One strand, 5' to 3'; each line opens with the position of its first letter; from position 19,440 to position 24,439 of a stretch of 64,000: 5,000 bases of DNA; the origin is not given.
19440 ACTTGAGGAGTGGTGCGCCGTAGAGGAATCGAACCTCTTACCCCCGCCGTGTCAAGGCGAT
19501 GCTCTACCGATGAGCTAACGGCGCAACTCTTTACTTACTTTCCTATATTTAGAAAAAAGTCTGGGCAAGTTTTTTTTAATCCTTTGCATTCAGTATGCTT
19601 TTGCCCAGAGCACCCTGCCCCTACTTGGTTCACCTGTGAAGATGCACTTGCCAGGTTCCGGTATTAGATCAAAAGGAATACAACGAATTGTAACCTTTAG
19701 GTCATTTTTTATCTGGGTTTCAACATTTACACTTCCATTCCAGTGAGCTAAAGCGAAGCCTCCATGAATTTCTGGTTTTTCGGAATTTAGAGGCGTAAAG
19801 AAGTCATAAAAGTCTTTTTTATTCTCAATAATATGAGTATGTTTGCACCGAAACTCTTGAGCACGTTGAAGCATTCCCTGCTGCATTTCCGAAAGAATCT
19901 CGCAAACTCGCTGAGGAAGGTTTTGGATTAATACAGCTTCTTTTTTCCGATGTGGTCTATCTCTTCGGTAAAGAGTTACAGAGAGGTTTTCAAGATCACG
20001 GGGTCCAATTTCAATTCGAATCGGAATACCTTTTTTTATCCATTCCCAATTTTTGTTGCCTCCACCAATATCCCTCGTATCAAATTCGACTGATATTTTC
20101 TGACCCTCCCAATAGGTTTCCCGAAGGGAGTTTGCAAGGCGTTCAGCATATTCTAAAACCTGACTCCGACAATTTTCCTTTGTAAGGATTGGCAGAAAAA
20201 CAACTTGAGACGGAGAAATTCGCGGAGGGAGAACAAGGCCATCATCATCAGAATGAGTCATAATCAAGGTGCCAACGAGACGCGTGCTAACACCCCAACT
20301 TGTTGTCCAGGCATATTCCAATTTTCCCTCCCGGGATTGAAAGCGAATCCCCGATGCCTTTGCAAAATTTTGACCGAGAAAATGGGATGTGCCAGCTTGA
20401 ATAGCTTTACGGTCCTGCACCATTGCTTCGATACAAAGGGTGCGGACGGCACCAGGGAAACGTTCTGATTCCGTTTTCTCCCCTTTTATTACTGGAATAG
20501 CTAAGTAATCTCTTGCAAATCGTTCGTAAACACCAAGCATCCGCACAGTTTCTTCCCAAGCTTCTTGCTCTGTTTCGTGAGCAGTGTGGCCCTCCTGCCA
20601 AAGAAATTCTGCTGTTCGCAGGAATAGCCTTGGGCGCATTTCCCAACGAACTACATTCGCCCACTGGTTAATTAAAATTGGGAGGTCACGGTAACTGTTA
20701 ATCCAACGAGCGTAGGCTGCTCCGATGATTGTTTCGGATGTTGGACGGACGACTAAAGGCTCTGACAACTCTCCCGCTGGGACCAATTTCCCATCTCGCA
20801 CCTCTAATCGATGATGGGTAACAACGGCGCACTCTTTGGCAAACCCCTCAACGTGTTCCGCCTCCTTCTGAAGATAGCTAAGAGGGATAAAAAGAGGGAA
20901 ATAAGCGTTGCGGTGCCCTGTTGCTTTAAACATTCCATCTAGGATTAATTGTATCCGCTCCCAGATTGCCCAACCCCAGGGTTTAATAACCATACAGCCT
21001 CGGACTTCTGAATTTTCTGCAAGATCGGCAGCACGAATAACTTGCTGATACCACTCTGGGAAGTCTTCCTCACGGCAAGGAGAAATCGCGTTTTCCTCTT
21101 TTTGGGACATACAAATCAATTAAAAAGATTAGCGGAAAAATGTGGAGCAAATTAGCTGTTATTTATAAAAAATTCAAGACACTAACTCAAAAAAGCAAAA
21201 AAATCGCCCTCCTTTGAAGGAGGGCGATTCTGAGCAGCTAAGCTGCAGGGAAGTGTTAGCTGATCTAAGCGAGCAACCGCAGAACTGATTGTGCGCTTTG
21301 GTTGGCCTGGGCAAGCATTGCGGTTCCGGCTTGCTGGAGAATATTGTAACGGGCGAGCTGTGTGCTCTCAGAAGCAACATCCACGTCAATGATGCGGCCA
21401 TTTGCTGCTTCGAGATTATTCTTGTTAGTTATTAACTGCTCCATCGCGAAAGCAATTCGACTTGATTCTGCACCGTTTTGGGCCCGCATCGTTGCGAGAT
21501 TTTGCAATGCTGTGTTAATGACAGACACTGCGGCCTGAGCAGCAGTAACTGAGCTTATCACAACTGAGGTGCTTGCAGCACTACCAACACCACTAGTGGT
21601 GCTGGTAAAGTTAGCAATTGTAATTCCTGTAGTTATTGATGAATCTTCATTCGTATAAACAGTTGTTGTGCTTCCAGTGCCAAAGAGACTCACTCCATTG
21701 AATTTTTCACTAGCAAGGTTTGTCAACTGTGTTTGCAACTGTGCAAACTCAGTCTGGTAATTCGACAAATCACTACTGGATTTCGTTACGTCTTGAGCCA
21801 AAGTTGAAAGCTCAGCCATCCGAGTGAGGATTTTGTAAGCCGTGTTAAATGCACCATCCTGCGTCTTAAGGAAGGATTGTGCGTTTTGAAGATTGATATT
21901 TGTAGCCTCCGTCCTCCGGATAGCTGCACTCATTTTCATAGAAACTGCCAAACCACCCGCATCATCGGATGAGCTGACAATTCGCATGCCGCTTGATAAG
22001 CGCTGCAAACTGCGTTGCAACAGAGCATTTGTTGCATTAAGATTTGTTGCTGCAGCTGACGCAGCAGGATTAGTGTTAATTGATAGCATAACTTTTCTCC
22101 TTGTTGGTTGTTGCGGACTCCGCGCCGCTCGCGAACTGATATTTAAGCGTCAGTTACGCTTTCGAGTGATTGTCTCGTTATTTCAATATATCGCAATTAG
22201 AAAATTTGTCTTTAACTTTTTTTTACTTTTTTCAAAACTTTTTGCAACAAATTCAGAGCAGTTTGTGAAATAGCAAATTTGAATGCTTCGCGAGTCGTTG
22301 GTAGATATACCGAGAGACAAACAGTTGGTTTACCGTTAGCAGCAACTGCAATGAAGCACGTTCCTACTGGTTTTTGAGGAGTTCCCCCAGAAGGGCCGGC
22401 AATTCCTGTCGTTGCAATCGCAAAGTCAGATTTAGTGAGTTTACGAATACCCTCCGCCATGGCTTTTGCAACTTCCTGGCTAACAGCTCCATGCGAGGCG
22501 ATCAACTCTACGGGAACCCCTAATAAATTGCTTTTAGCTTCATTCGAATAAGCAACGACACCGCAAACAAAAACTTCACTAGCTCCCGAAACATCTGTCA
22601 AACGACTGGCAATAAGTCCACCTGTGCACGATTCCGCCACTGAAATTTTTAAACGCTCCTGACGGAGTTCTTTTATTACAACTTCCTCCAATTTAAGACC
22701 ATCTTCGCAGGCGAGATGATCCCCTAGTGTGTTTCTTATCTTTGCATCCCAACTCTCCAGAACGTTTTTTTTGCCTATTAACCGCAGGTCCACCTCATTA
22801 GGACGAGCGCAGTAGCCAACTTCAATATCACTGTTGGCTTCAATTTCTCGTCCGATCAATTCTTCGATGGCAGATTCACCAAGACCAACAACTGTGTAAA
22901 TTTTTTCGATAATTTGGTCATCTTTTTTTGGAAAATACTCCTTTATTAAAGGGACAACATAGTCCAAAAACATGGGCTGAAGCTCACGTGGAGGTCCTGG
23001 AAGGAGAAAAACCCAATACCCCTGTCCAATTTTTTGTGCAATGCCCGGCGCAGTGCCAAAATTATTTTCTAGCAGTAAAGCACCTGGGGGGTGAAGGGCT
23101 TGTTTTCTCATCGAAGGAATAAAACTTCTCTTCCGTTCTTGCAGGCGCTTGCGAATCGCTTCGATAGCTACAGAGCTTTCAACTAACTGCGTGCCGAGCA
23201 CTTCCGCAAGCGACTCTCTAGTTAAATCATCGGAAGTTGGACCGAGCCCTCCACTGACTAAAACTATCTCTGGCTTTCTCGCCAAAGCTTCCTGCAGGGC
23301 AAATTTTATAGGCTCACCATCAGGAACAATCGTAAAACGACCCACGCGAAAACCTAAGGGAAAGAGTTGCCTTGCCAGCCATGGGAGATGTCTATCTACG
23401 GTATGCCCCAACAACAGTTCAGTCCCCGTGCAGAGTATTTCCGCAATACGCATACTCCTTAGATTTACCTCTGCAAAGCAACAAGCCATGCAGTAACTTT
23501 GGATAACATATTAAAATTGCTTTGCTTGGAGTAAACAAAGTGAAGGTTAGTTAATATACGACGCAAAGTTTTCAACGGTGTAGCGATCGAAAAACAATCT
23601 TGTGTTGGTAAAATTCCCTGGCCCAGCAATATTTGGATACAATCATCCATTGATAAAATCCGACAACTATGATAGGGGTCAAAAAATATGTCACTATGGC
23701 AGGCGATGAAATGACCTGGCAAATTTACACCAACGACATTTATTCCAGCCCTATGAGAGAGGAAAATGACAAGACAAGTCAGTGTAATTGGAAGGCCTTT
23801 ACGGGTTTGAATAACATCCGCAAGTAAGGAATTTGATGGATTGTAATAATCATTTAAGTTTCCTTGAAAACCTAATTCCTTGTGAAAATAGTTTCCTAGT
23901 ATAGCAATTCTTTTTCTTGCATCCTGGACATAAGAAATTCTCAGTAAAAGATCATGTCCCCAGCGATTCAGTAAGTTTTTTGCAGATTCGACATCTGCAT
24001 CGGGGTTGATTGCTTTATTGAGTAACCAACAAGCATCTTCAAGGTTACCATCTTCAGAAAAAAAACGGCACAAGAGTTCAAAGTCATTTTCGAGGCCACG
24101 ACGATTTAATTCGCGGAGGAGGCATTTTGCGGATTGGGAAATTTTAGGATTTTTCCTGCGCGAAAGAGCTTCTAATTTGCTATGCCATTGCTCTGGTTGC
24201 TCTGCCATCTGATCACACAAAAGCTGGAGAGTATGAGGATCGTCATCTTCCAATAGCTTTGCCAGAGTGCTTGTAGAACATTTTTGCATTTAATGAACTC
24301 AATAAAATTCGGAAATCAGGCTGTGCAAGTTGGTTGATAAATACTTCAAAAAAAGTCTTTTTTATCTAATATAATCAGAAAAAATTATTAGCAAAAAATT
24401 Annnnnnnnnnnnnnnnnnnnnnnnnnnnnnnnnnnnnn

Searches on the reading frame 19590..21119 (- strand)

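Call 36: search_protein_families(library=pfam, proteins=[window:19590-21119:-], max_evalue=0.00001)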
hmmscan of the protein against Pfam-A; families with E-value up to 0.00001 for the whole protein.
window:19590-21119:- (509 aa): 3 families
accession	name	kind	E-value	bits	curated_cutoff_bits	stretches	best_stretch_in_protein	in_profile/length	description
PF09180.16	ProRS-C_1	-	1.3e-16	60.9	31.5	1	453-509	11-71/71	Prolyl-tRNA synthetase, C-terminal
PF00587.30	tRNA-synt_2b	-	3.9e-14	53.6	29.3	1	119-286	8-176/179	tRNA synthetase class II core domain (G, H, P, S and T)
PF03129.25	HGTP_anticodon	-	4.1e-11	43.3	21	1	305-404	1-90/94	Anticodon binding domain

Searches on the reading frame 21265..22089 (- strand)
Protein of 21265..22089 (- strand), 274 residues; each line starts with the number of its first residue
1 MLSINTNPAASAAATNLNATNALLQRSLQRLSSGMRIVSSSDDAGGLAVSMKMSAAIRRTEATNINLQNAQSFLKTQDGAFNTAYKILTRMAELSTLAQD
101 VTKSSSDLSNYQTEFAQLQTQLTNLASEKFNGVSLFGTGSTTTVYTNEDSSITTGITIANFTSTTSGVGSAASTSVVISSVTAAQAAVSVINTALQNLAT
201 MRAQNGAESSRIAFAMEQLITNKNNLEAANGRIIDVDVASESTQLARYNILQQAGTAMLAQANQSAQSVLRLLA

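Call 36: search_protein_families(library=pfam, proteins=[window:21265-22089:-], max_evalue=0.00001)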
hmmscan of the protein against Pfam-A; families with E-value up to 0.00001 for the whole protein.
window:21265-22089:- (274 aa): 2 families
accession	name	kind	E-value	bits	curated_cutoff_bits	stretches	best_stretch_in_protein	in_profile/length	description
PF00669.25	Flagellin_N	-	2.3e-24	86.5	26.6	1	4-137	1-135/139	Bacterial flagellin N-terminal helical region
PF00700.27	Flagellin_C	-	5.6e-20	71.9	23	1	189-273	2-86/86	Bacterial flagellin C-terminal helical region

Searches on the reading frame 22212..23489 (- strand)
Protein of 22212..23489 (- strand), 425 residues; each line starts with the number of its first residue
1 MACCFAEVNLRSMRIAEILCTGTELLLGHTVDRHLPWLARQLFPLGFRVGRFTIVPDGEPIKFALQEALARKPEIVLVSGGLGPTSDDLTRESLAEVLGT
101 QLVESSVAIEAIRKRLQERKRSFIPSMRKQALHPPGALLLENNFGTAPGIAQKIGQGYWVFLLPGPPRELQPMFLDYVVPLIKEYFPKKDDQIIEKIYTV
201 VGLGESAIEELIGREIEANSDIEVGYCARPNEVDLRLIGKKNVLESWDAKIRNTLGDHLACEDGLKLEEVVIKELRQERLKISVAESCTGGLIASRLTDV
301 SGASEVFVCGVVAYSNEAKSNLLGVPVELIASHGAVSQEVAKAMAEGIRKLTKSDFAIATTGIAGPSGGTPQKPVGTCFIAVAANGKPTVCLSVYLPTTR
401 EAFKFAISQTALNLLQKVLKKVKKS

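Call 36: search_protein_families(library=pfam, proteins=[window:22212-23489:-], max_evalue=0.00001)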
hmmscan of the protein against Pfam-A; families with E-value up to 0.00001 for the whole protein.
window:22212-23489:- (425 aa): 3 families
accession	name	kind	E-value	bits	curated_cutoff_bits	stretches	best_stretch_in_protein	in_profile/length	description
PF02464.23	CinA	-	8.4e-56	188.3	23.5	1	266-419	3-155/155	Competence-damaged protein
PF00994.29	MoCF_biosynth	-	1e-30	106.7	26.6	1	17-183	1-143/144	Probable molybdopterin binding domain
PF18146.6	CinA_KH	-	2.8e-07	30.9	27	1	196-253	2-65/73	Damage-inducible protein CinA KH domain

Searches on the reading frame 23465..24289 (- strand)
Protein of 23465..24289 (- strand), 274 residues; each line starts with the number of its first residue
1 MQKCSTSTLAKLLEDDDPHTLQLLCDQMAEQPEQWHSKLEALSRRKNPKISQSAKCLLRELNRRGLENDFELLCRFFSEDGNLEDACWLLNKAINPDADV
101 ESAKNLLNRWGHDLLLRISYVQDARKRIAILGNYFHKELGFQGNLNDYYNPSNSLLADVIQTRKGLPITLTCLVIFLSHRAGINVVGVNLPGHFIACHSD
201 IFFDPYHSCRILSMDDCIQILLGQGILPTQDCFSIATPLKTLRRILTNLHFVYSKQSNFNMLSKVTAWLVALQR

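Call 36: search_protein_families(library=pfam, proteins=[window:23465-24289:-], max_evalue=0.00001)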
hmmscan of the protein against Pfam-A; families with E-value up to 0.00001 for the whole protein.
window:23465-24289:- (274 aa): 1 family
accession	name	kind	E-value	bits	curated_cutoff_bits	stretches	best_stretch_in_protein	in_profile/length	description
PF13369.12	Transglut_core2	-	4.2e-31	108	23.5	1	111-246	11-154/155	Transglutaminase-like superfamily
